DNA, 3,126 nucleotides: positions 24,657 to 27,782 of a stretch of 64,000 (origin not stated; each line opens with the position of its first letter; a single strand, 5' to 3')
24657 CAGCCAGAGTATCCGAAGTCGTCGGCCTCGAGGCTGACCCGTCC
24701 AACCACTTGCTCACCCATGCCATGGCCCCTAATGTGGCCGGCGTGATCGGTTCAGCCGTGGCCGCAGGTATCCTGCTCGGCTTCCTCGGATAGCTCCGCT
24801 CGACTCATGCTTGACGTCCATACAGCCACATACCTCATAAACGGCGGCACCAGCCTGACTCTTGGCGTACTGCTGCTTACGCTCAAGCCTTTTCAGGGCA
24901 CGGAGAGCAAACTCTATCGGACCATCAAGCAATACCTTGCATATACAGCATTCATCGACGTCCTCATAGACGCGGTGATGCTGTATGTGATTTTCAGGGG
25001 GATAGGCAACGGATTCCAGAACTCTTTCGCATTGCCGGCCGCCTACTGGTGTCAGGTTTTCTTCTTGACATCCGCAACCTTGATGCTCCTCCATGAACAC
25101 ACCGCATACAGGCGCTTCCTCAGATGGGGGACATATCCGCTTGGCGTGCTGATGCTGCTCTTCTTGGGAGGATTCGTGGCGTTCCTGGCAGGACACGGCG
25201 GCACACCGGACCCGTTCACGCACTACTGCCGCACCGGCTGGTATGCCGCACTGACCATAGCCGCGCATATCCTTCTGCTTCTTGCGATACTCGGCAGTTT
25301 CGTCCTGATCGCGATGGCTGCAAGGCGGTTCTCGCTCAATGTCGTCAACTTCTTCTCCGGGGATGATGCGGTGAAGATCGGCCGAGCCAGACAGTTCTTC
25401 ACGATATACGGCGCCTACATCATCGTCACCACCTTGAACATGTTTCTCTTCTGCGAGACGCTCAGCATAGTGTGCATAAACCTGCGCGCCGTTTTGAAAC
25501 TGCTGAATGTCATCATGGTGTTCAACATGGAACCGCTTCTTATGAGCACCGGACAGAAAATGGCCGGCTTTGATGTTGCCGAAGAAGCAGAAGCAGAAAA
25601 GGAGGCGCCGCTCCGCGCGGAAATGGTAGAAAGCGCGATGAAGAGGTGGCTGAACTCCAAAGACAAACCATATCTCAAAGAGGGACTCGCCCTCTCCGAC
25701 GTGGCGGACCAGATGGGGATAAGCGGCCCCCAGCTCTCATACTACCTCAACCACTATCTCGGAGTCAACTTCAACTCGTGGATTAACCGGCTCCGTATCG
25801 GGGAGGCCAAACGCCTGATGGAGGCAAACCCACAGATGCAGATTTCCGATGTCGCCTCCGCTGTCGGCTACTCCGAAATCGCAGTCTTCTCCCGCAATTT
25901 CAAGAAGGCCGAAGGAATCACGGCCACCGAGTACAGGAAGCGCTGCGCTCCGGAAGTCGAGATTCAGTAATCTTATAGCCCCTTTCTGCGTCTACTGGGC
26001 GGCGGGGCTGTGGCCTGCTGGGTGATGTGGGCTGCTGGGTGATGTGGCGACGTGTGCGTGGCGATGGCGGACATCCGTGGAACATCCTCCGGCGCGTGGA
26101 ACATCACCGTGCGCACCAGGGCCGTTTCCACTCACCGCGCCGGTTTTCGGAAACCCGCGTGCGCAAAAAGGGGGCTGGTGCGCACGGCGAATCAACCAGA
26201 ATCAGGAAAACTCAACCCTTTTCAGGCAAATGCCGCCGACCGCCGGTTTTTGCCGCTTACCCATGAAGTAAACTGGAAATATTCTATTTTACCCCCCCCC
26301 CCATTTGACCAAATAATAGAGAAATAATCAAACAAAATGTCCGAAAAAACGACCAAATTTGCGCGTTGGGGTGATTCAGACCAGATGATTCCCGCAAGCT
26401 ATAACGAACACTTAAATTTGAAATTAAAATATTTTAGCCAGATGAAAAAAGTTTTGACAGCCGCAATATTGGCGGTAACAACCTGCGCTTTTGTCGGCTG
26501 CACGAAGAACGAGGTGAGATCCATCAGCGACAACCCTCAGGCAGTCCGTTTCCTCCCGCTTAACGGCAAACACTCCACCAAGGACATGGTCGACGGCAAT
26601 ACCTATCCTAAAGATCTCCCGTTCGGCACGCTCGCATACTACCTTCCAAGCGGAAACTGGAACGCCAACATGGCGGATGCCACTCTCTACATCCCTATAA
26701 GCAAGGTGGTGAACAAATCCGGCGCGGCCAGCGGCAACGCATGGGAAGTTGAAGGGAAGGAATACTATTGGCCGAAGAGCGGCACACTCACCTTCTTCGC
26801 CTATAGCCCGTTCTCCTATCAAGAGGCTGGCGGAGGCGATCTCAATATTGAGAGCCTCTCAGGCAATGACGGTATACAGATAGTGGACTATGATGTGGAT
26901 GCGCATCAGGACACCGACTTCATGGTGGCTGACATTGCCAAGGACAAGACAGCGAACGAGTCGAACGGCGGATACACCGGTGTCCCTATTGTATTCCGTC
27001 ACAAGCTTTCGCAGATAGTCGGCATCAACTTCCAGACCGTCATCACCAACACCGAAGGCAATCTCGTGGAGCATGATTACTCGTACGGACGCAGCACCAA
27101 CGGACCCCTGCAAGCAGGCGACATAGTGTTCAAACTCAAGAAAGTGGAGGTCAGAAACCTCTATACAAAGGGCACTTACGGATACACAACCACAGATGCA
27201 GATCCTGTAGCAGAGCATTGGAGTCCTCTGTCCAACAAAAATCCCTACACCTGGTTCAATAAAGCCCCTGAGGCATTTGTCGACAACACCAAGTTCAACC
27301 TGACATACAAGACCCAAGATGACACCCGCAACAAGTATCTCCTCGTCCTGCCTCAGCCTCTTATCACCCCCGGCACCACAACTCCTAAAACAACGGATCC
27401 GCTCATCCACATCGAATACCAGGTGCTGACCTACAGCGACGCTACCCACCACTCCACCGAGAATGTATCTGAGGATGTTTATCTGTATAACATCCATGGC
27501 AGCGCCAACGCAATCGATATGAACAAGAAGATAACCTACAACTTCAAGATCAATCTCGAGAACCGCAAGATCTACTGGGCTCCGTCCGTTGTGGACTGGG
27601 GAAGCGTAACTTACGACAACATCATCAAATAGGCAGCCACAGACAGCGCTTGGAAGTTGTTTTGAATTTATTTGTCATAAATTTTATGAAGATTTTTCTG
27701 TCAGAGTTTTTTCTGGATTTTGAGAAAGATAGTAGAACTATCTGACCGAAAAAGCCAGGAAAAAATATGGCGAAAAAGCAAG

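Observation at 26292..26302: Poly(C)11 homopolymer upstream of the type-V fimbrial locus: candidate phase-variation switch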

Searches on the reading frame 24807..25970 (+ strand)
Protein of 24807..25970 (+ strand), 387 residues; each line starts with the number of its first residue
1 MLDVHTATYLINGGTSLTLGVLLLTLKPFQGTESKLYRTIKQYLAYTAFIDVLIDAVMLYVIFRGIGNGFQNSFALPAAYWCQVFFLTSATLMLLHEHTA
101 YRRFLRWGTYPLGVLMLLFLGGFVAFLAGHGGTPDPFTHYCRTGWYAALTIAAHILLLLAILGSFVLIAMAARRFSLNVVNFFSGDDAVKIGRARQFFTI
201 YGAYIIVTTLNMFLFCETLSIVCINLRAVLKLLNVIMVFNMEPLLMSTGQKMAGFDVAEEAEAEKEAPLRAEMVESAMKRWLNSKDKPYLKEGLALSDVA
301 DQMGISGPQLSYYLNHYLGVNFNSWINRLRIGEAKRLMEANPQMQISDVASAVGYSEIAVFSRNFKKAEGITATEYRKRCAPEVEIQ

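Call 7: search_protein_families(library=pfam, proteins=[window:24807-25970:+], max_evalue=0.01)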
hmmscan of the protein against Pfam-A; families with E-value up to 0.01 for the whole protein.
window:24807-25970:+ (387 aa): 2 families
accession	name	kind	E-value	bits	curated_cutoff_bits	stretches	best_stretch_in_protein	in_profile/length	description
PF12833.13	HTH_18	-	5.7e-19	68.6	33.6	1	300-379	2-80/80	Helix-turn-helix domain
PF00165.29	HTH_AraC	-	3.8e-07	30.5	26.6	1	344-378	9-42/42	Bacterial regulatory helix-turn-helix proteins, AraC family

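Call 8: find_encoding_contigs(protein=window:24807-25970:+, flank=3000, max_places=10)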
Protein window:24807-25970:+ (387 aa): 13 contigs read that carry it; 2 places shown.
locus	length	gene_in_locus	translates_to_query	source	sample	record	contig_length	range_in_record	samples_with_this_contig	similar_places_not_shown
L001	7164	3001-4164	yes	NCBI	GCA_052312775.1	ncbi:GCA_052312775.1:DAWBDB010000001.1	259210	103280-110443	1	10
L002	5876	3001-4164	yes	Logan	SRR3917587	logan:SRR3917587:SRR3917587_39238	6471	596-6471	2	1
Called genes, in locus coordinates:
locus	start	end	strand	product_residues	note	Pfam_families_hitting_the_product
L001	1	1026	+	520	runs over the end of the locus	PF01039:Carboxyl_trans, PF03255:ACCA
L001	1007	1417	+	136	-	PF04277:OAD_gamma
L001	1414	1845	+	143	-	-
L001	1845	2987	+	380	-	PF03977:OAD_beta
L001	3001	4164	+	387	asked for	PF00165:HTH_AraC (faint), PF12833:HTH_18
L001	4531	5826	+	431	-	-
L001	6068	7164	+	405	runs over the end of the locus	PF12099:DUF3575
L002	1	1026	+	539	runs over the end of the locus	?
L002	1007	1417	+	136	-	PF04277:OAD_gamma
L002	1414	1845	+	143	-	-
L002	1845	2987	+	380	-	PF03977:OAD_beta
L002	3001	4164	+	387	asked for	PF00165:HTH_AraC (faint), PF12833:HTH_18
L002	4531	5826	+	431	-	-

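Call 50: search_protein_families(library=ncbifam, proteins=[window:24807-25970:+], max_evalue=0.001)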
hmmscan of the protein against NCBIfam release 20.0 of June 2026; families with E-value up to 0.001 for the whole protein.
window:24807-25970:+ (387 aa): 19 families
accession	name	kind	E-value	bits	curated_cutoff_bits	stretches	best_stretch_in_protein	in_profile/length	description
NF047788.1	TransRegPocR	equivalog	2.2e-14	53.4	500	1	265-380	178-291/296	transcriptional regulator PocR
NF007860.0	PRK10572.1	equivalog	3.8e-14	52.2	208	1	290-381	196-286/292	arabinose operon transcriptional regulator AraC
NF047455.1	TF_Staph_AryK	equivalog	6.6e-12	44.5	850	1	290-380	170-259/759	transcriptional regulator AryK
TIGR04094.1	adjacent_YSIRK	equivalog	6.6e-11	41.8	200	1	290-377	298-383/383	YSIRK-targeted surface antigen transcriptional regulator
NF049968.1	QhpR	equivalog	4.2e-10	39.2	250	1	295-377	204-284/284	AraC-like transcriptional regulator QhpR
NF049932.1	TranspRegBtr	equivalog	7.4e-10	37.9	900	1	294-379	181-265/531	bacillibactin transport transcriptional regulator Btr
NF006902.0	PRK09393.1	equivalog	3.9e-09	36.1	425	1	290-381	233-323/327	transcriptional regulator FtrA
TIGR02297.1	HpaA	equivalog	4.2e-08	32.8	274.65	1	290-379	199-287/287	4-hydroxyphenylacetate catabolism regulatory protein HpaA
NF007633.0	PRK10296.1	equivalog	7.3e-08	32.2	264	1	295-380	191-275/280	transcriptional regulator ChbR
NF007243.0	PRK09685.1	equivalog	9.3e-08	31.8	199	1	286-380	208-302/303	transcriptional regulator FeaR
NF050186.1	TransRegGliRPseudo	equivalog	2.2e-06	27.3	570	1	287-379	245-336/338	AraC family transcriptional regulator GliR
NF010026.0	PRK13501.1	equivalog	2.7e-06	26.8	363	1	295-380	194-278/290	HTH-type transcriptional activator RhaR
NF052371.1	TransRegGbdRPseu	equivalog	6.7e-06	25.4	480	1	290-379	238-326/365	choline metabolism transcriptional regulator GbdR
NF052534.1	RzbtTranRegRhrA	equivalog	8.8e-06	25.2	500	1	292-379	223-310/312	rhizobactin biosynthesis transcriptional regulator RhrA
NF010028.0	PRK13503.1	equivalog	1e-05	25.1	288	1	277-378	175-271/278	HTH-type transcriptional activator RhaS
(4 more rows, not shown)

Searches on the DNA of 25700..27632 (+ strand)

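Call 11: search_rna_families(source=window, start=25700, end=26700, threshold=evalue, max_evalue=1)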
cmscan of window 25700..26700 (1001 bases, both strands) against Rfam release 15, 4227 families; matches with E-value up to 1: 0.
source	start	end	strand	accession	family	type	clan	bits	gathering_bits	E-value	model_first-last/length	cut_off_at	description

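Call 60: search_rna_families(sources=[L027, L023, L013], threshold=evalue, max_evalue=0.1)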
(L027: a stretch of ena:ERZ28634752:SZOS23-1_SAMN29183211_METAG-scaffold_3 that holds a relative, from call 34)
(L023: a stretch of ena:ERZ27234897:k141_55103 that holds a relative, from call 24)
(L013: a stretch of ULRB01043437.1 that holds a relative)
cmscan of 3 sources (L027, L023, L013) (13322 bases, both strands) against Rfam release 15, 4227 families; matches with E-value up to 0.1: 0.
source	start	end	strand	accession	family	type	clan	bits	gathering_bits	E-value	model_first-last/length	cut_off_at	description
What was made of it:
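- No Rfam family matches (calls 11, 60).
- Tried and rejected: Known RNA families: Rfam at permissive thresholds on the intergenic region and on three relatives with insertions gave no match (calls 11, 60).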

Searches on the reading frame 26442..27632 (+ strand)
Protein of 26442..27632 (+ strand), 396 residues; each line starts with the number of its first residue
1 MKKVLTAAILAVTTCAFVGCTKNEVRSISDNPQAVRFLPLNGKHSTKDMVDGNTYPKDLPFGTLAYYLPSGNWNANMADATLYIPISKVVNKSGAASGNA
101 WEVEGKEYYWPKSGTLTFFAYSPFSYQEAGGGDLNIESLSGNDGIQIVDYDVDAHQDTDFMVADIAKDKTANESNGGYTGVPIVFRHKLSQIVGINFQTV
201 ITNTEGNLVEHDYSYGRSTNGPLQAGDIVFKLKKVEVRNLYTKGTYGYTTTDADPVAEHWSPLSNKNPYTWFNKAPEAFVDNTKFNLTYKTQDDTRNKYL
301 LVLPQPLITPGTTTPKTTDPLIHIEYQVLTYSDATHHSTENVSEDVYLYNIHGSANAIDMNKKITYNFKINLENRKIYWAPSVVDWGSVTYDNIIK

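Call 7: search_protein_families(library=pfam, proteins=[window:26442-27632:+], max_evalue=0.01)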
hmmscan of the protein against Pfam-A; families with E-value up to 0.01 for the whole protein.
window:26442-27632:+ (396 aa): 1 family
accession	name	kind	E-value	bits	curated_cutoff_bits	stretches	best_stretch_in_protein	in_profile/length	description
PF13149.12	Mfa_like_1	-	4.3e-12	47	27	1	88-377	31-237/246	Fimbrillin-like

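Call 9: find_encoding_contigs(protein=window:26442-27632:+, flank=3000, max_places=10)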
Protein window:26442-27632:+ (396 aa): no gene with exactly this product is on record in the collection.
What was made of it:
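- Tried and rejected: The exact 396-aa product is therefore not on record (call 9).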

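Call 13: find_homologous_proteins(query=window:26442-27632:+, max_evalue=0.00001)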
Query window:26442-27632:+ (396 aa): 845 proteins with E <= 0.00001 among 2830 candidates; the best 120 are listed.
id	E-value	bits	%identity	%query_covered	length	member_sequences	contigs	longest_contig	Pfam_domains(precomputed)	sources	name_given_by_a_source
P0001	5.5e-255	864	95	99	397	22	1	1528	PF13149.13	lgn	-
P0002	4.2e-247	838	95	97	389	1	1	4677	-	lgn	-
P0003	4.4e-247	838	93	100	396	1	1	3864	-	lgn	-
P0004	5.5e-246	834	92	100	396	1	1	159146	-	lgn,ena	-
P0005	5.5e-239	811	90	100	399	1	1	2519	PF13149.13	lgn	-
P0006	3.0e-237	805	90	100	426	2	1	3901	-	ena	-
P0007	2.7e-234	796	89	100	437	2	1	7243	-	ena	-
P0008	1.4e-228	777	88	98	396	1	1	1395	-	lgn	-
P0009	8.8e-227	771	87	100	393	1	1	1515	-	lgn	-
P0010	2.1e-225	766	85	99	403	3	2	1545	PF13149.13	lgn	-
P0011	1.0e-223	761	87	98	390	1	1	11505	PF13149.13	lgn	-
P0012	2.8e-221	753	84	100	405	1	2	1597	PF13149.13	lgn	-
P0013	9.5e-219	744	83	99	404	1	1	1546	PF13149.13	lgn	-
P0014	1.9e-218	743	84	99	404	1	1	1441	-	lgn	-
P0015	3.3e-217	739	84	99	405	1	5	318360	PF13149.13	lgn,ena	-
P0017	1.4e-216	737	83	100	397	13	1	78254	-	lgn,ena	-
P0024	8.3e-214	728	83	100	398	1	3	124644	-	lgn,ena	-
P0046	1.0e-206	705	81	99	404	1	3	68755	-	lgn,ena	-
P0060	1.3e-202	691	80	100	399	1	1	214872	-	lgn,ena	-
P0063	6.7e-202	689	79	99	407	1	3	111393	PF13149.13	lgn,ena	-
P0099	2.1e-193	661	77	100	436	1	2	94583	-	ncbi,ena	-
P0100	3.4e-193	660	77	99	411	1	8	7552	-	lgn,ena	-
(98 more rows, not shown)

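Call 15: find_related_loci(query=A1, collection=genome_contigs, flank=3000)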
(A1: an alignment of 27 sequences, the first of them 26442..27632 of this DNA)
Query A1 (396 aa) in genome_contigs; peptide patterns used: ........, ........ (x = any residue, [..] = any of these).
66 stretches matched a pattern; 1 encode a relative of the query (tblastn E <= 1e-3); 1 distinct loci.
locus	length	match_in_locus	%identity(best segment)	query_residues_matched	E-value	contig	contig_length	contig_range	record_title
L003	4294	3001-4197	46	1-386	8e-94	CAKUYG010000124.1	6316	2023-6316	MAG: uncultured Bacteroidales bacterium isolate REFINED_METABAT215_TOP10_CONTIGS_1500_ASSEMBLY_K77_MERGED__Hadza_MoBio_h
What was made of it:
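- Tried and rejected: Reference-genome scan with the fimbrillin alignment: it returned only one distant locus (L003, 46% identity), so this species could not be named beyond 'uncultured Bacteroidales' (call 15).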

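Call 16: find_encoding_contigs(protein=P0004, flank=3000, max_places=10)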
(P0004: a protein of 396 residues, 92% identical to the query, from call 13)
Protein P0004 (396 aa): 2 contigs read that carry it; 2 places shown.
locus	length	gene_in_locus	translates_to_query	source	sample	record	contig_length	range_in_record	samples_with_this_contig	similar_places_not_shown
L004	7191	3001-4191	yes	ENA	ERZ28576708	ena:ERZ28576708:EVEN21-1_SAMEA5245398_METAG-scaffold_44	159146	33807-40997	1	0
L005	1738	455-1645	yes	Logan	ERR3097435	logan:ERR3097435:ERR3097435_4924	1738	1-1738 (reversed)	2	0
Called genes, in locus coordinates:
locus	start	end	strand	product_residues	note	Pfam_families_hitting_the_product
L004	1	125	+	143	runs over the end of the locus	-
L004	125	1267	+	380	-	PF03977:OAD_beta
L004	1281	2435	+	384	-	PF00165:HTH_AraC (faint), PF12833:HTH_18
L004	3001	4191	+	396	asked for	-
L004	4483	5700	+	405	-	PF12099:DUF3575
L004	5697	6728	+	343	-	PF17145:DUF5119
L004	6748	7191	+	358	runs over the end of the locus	-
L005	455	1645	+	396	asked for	-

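Call 17: find_encoding_contigs(protein=P0015, flank=3000, max_places=10)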
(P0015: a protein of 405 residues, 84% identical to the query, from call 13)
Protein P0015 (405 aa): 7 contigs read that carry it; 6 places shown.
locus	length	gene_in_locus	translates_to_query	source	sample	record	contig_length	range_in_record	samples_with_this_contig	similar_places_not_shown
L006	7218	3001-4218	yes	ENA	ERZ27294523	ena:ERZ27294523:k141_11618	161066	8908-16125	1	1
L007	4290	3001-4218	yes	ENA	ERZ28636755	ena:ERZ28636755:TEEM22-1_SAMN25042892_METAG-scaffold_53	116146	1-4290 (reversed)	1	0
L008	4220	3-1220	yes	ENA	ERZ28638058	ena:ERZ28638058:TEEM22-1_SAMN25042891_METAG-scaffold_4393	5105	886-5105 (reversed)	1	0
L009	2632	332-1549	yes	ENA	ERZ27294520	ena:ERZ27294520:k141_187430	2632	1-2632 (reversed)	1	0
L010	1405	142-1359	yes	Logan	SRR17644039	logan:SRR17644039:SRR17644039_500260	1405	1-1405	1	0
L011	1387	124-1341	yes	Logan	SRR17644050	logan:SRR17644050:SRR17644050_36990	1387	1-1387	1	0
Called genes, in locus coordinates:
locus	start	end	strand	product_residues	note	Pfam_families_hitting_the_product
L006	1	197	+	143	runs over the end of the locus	-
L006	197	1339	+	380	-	PF03977:OAD_beta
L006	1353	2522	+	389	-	PF00165:HTH_AraC (faint), PF12833:HTH_18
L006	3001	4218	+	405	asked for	PF13149:Mfa_like_1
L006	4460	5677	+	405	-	PF12099:DUF3575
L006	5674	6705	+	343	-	PF17145:DUF5119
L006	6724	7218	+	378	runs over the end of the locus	-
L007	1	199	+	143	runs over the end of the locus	-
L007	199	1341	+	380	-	PF03977:OAD_beta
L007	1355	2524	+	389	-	PF00165:HTH_AraC (faint), PF12833:HTH_18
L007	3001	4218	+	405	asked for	PF13149:Mfa_like_1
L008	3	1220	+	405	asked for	PF13149:Mfa_like_1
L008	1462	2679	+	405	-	PF12099:DUF3575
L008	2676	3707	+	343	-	PF17145:DUF5119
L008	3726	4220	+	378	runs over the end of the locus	-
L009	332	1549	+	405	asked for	PF13149:Mfa_like_1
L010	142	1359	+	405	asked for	PF13149:Mfa_like_1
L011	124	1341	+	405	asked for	PF13149:Mfa_like_1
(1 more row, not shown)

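Call 18: find_encoding_contigs(protein=P0001, flank=3000, max_places=10)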
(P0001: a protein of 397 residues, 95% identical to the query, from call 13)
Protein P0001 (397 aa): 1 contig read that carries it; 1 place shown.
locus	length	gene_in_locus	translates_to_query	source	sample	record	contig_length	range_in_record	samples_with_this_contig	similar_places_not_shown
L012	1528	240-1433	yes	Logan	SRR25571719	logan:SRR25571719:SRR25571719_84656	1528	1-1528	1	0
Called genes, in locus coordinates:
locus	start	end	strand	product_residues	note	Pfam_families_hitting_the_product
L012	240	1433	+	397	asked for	PF13149:Mfa_like_1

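Call 22: find_encoding_contigs(protein=P0017, flank=1500, max_places=10)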
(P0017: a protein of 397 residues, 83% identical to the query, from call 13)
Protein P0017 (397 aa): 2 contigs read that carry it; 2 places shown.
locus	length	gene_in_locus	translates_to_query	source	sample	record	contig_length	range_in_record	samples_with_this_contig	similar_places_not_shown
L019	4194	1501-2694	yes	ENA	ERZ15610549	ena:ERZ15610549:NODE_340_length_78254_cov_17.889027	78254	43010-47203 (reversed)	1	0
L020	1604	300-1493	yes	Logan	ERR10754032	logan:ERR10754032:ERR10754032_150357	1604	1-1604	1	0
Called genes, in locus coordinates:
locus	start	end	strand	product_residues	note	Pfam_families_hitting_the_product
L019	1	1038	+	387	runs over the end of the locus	PF00165:HTH_AraC (faint), PF12833:HTH_18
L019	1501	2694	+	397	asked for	-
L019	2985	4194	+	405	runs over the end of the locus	PF12099:DUF3575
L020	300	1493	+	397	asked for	-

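Call 23: find_encoding_contigs(protein=P0024, flank=1500, max_places=10)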
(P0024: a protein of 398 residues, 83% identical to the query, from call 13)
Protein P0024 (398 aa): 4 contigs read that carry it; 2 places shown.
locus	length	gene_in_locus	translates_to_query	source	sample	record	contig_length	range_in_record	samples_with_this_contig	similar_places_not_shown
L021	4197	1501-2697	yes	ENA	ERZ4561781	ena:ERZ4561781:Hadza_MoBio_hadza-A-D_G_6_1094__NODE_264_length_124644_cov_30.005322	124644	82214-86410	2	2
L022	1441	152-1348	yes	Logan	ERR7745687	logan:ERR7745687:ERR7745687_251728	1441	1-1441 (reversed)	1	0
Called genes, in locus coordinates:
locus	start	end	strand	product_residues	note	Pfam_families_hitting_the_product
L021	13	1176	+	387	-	PF00165:HTH_AraC (faint), PF12833:HTH_18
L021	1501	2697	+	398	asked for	-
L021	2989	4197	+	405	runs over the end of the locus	PF12099:DUF3575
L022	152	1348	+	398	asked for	-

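Call 24: find_encoding_contigs(protein=P0063, flank=1500, max_places=10)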
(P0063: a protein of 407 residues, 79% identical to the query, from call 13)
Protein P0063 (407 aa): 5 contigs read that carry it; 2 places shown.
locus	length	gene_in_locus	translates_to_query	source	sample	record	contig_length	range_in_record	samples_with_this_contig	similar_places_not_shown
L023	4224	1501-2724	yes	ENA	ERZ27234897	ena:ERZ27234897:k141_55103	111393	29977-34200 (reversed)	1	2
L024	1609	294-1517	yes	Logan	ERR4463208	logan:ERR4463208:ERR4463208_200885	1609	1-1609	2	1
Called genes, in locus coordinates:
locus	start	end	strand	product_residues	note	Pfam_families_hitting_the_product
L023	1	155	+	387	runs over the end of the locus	PF00165:HTH_AraC (faint), PF12833:HTH_18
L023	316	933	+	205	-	-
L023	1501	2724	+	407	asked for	PF13149:Mfa_like_1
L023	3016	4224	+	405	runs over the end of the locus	PF12099:DUF3575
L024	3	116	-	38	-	?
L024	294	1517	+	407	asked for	PF13149:Mfa_like_1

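Call 33: find_encoding_contigs(protein=P0099, flank=1500, max_places=10)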
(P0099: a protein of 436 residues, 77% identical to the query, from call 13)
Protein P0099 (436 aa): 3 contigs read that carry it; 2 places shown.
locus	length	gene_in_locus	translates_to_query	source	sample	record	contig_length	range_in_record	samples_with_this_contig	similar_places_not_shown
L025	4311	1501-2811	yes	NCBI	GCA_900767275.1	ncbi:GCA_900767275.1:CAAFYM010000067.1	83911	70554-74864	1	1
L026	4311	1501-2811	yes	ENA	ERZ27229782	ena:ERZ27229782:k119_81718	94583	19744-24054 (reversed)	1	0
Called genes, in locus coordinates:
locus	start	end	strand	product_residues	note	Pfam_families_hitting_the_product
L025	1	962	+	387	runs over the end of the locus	PF00165:HTH_AraC (faint), PF12833:HTH_18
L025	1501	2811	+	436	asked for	-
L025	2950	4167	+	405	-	PF12099:DUF3575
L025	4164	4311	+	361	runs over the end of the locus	-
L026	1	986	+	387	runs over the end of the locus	PF00165:HTH_AraC (faint), PF12833:HTH_18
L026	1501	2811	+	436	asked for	-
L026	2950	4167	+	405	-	PF12099:DUF3575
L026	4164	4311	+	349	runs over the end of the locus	PF17145:DUF5119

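Call 34: find_encoding_contigs(protein=P0060, flank=1500, max_places=10)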
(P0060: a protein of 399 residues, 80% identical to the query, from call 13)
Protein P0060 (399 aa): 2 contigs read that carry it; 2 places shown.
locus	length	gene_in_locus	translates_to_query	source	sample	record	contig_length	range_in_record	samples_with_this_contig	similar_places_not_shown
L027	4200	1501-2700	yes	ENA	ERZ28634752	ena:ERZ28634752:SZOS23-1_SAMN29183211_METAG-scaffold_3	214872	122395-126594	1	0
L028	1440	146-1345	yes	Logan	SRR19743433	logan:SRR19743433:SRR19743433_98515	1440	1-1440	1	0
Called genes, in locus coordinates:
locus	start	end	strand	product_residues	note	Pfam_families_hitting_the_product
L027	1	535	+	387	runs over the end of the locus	PF00165:HTH_AraC (faint), PF12833:HTH_18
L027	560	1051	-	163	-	-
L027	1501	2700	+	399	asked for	-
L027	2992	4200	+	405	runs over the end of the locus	PF12099:DUF3575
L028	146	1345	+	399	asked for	-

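Call 35: find_encoding_contigs(protein=P0046, flank=1500, max_places=10)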
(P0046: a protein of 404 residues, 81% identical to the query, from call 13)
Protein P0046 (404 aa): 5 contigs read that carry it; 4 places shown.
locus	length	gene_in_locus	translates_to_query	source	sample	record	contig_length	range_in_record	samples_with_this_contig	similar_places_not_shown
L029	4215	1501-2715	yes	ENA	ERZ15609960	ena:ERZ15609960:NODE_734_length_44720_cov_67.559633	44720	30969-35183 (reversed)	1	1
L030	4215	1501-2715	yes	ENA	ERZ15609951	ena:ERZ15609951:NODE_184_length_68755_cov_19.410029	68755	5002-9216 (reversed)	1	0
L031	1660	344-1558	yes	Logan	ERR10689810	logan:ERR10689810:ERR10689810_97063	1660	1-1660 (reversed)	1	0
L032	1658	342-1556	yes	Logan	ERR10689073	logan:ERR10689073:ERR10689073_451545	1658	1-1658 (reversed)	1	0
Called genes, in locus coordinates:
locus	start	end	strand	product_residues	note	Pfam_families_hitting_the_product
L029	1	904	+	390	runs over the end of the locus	PF00165:HTH_AraC (faint), PF12833:HTH_18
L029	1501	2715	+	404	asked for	-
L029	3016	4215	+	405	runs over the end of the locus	PF12099:DUF3575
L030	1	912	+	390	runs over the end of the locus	PF00165:HTH_AraC (faint), PF12833:HTH_18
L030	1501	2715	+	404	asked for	-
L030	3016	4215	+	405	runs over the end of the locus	PF12099:DUF3575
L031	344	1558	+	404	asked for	-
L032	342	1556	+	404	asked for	-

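Call 50: search_protein_families(library=ncbifam, proteins=[window:26442-27632:+], max_evalue=0.001)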
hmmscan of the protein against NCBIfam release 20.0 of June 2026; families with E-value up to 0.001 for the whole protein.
window:26442-27632:+ (396 aa): 0 families

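Call 55: find_encoding_contigs(protein=P0100, flank=1500, max_places=10)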
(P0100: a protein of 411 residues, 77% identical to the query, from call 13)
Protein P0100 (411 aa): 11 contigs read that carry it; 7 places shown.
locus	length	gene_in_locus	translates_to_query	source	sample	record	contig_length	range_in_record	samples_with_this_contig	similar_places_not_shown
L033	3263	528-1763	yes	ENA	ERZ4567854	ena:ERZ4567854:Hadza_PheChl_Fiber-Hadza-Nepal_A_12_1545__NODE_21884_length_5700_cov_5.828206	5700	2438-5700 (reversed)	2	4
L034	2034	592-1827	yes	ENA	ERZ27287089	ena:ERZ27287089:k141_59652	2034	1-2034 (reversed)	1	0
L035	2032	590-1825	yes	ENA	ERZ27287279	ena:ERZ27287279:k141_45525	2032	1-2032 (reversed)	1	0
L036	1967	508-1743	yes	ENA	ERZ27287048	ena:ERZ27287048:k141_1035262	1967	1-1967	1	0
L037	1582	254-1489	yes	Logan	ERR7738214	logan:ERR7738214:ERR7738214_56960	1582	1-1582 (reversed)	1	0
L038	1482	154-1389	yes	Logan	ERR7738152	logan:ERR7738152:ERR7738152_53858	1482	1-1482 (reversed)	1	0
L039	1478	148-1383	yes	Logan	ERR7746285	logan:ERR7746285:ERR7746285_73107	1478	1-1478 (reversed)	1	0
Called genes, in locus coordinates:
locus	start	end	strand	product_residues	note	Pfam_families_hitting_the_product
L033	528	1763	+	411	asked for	-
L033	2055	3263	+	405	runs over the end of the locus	PF12099:DUF3575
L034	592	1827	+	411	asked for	-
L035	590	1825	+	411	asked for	-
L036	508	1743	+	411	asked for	-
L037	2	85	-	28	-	?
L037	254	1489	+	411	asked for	-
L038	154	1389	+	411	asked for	-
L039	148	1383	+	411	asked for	-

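Call 61: search_protein_families(library=pfam, proteins=[L023:316-933:+, L027:560-1051:-], max_evalue=0.01)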
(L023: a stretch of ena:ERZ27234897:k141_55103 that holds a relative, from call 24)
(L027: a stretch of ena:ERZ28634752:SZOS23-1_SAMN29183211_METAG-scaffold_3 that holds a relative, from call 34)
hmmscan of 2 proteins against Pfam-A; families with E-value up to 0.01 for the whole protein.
L023:316-933:+ (205 aa): 1 family
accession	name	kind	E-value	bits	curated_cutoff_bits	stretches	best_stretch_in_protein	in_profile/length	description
PF16583.11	ZirS_C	-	0.0018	18.3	26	0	101-166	62-127/145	Zinc-regulated secreted antivirulence protein C-terminal domain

L027:560-1051:- (163 aa): 0 families
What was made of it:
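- Tried and rejected: ORFs called inside the insertions of L023 and L027 have no credible family (call 61).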
